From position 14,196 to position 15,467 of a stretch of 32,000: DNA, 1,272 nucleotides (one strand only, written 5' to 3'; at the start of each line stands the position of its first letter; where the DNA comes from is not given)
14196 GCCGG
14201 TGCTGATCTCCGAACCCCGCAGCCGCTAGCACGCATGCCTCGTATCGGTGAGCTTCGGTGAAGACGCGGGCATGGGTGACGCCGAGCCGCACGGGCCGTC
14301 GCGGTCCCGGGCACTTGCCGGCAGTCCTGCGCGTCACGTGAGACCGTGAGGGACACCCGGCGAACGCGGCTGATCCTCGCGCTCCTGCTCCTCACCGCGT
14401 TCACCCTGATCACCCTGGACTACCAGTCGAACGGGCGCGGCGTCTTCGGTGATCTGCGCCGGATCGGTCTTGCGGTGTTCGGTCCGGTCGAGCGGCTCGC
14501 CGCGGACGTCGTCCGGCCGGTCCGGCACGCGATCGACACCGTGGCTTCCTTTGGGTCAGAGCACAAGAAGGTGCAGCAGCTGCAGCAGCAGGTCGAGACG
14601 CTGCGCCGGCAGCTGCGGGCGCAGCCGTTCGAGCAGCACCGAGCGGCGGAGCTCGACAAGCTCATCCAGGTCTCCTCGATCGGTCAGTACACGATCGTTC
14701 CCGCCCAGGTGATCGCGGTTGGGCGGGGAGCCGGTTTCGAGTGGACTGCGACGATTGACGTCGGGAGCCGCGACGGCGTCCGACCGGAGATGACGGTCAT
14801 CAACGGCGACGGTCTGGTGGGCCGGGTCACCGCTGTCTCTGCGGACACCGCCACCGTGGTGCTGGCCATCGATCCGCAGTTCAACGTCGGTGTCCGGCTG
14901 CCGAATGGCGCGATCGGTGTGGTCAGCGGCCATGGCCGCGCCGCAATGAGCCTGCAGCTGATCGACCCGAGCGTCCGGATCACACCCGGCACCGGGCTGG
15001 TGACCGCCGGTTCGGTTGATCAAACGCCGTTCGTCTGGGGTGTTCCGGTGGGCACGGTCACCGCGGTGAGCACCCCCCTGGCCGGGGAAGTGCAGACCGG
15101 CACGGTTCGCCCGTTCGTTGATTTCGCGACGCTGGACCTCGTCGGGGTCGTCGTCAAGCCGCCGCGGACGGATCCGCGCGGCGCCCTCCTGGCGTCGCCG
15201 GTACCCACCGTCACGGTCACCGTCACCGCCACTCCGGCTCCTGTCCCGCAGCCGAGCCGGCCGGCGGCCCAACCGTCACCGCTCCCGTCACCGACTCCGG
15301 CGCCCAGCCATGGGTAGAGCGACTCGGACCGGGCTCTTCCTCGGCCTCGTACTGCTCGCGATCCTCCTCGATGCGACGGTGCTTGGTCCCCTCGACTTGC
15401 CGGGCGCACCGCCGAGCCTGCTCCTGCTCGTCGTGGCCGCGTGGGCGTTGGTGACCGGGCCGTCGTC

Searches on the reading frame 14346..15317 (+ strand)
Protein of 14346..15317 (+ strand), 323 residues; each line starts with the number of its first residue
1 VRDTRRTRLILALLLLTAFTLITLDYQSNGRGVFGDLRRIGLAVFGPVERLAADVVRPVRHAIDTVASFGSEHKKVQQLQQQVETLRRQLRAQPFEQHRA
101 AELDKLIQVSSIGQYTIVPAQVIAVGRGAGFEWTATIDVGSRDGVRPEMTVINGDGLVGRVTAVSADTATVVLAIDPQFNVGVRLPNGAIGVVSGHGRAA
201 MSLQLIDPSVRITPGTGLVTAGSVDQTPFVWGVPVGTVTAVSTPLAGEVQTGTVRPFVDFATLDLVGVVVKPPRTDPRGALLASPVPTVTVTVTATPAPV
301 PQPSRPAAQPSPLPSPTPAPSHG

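Call 7: search_protein_families(library=pfam, proteins=[window:14346-15317:+])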
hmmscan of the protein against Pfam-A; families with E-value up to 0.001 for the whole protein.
window:14346-15317:+ (323 aa): 1 family
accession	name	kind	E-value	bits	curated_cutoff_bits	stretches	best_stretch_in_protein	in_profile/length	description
PF04085.20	MreC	-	2.4e-31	109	28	1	132-269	10-146/147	Rod shape-determining protein MreC, barrel core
